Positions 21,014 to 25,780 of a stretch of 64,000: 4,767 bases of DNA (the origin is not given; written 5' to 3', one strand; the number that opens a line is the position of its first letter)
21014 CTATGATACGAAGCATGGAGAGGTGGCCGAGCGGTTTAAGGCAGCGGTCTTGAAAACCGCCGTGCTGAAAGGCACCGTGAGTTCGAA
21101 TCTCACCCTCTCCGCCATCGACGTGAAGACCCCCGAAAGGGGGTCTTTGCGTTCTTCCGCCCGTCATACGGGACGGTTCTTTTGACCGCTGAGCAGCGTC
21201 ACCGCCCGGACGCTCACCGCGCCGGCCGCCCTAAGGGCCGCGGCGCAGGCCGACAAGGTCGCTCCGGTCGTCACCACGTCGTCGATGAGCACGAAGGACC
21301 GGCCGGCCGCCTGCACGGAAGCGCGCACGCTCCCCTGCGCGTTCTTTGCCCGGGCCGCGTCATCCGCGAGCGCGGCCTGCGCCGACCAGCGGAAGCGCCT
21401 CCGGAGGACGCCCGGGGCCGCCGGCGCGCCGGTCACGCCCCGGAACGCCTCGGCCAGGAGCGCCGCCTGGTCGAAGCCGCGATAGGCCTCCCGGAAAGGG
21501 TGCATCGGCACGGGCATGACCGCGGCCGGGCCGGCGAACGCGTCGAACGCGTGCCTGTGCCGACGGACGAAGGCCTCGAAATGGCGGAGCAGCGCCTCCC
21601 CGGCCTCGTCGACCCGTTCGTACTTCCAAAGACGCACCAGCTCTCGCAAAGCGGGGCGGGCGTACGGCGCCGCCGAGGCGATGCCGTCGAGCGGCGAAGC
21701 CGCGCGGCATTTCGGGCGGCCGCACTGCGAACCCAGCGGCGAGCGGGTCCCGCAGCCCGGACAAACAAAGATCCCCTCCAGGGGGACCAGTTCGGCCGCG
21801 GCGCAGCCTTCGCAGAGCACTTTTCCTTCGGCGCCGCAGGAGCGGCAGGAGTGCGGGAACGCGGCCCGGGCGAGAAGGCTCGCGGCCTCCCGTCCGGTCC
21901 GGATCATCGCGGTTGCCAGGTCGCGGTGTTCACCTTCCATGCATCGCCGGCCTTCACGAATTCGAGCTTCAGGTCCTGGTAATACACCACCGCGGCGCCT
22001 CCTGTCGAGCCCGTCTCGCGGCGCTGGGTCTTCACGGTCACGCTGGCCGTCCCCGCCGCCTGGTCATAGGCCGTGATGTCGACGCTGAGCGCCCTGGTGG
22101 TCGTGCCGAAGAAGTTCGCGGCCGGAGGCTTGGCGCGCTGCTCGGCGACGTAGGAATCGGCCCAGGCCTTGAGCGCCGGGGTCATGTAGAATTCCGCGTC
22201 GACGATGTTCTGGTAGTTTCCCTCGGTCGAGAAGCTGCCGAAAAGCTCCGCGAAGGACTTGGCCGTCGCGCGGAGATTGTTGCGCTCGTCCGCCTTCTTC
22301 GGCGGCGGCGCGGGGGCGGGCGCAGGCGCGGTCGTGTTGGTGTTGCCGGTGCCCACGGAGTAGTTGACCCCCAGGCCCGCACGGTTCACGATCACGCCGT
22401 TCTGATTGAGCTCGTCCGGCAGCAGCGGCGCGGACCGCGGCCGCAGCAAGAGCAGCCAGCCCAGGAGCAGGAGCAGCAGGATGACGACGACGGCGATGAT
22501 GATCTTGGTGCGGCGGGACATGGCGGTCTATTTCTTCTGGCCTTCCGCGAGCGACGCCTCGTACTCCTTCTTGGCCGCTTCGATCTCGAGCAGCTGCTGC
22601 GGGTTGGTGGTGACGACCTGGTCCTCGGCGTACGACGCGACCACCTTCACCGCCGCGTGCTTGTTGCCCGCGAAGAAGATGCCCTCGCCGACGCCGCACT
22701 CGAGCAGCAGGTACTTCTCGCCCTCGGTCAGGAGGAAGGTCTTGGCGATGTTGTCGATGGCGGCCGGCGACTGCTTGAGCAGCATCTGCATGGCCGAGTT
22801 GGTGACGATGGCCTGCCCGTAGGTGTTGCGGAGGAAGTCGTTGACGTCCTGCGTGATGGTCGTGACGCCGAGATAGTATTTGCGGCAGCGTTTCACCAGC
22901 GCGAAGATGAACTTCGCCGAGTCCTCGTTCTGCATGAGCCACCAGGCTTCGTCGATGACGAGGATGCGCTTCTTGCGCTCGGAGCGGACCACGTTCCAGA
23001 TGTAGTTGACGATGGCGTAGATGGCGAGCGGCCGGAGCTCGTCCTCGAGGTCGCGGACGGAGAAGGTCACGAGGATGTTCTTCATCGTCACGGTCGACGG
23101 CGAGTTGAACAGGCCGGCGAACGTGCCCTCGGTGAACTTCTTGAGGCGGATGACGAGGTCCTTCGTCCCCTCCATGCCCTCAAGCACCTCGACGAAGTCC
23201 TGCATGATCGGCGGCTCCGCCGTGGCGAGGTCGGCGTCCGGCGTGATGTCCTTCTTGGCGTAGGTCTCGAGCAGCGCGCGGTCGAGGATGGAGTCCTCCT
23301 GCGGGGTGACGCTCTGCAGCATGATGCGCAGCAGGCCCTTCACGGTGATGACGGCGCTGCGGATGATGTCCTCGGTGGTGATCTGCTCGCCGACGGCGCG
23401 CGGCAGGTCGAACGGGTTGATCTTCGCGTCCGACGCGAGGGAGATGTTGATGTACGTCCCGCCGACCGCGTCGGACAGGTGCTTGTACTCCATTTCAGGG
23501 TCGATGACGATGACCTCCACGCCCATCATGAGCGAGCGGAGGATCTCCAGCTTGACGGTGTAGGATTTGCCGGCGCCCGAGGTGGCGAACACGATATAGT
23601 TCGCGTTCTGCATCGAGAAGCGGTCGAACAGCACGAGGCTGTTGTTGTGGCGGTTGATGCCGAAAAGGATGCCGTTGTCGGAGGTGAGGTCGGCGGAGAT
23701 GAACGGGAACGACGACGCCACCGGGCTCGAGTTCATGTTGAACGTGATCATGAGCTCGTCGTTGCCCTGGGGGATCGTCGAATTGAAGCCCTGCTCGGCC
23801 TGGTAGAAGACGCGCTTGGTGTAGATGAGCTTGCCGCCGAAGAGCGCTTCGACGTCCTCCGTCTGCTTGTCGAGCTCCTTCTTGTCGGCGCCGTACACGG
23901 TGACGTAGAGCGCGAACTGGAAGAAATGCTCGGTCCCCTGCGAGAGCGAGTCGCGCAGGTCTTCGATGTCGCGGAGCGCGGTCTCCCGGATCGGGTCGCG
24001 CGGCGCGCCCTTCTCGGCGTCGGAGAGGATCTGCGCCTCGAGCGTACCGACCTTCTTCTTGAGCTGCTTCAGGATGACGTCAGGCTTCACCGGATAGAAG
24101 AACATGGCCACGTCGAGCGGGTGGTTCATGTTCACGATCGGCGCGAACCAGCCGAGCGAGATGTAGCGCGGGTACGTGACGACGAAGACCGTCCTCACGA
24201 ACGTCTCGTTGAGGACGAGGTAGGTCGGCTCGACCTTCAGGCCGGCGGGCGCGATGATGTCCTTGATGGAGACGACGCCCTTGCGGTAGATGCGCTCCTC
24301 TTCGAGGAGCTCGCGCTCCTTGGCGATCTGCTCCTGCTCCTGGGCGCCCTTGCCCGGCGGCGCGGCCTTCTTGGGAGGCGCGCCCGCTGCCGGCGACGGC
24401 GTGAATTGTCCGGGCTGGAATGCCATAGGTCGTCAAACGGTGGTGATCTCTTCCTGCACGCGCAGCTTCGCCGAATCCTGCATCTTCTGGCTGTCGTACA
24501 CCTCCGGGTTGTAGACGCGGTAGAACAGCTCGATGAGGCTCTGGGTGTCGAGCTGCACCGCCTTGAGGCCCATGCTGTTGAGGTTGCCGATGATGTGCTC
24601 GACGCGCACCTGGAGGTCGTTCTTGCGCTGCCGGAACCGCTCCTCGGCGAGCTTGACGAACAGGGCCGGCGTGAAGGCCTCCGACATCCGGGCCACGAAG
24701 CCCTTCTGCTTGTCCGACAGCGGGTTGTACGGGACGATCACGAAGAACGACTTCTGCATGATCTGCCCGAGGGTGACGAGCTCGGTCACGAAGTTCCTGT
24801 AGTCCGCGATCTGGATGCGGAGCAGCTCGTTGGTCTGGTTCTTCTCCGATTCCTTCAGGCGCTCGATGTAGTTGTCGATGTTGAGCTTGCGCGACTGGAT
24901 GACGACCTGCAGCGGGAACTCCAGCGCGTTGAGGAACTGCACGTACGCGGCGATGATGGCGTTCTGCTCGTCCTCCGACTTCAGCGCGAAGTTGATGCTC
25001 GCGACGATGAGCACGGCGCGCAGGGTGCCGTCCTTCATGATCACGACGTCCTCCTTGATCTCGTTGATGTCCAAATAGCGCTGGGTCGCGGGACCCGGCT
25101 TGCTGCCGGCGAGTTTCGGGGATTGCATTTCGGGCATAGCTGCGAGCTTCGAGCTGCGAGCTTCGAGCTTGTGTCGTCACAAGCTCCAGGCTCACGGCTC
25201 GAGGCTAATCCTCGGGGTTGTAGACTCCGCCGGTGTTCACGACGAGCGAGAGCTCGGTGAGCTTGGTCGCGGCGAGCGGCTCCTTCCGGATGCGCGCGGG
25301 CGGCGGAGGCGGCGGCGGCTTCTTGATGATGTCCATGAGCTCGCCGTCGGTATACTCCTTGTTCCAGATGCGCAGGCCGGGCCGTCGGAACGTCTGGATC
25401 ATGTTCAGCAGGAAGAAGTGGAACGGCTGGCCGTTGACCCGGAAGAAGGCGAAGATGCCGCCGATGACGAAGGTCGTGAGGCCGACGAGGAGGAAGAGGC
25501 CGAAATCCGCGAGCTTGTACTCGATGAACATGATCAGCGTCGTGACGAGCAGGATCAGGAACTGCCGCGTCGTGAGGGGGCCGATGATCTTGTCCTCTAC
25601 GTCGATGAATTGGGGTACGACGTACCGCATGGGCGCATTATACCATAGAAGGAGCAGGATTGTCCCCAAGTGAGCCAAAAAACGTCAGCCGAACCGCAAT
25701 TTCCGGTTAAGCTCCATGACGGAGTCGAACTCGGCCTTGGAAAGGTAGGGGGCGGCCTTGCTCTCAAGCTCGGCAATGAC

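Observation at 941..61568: Genome-wide family of gene-boundary hairpins whose arms are tandem 7-nt (sometimes 8-nt) units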

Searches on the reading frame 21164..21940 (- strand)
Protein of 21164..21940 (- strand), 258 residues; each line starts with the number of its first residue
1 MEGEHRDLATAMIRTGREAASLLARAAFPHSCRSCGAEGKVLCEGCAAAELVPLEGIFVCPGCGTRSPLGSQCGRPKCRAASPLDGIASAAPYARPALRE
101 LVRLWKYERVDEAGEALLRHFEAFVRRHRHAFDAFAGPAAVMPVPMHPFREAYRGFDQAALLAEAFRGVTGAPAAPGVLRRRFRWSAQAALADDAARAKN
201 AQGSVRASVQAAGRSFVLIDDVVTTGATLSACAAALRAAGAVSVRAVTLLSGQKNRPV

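Call 49: search_protein_families(library=pfam, proteins=[window:21164-21940:-])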
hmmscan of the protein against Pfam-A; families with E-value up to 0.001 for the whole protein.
window:21164-21940:- (258 aa): 1 family
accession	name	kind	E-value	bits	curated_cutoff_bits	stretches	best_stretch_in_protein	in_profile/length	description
PF00156.33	Pribosyltran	-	1.9e-07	31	26.3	1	206-253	80-127/158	Phosphoribosyl transferase domain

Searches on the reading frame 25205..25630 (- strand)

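Call 49: search_protein_families(library=pfam, proteins=[window:25205-25630:-])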
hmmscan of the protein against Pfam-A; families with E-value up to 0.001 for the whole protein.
window:25205-25630:- (141 aa): 1 family
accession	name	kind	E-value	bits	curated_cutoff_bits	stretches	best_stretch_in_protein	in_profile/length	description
PF12666.12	PrgI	-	8.5e-09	36.3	27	1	10-87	8-89/91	PrgI family protein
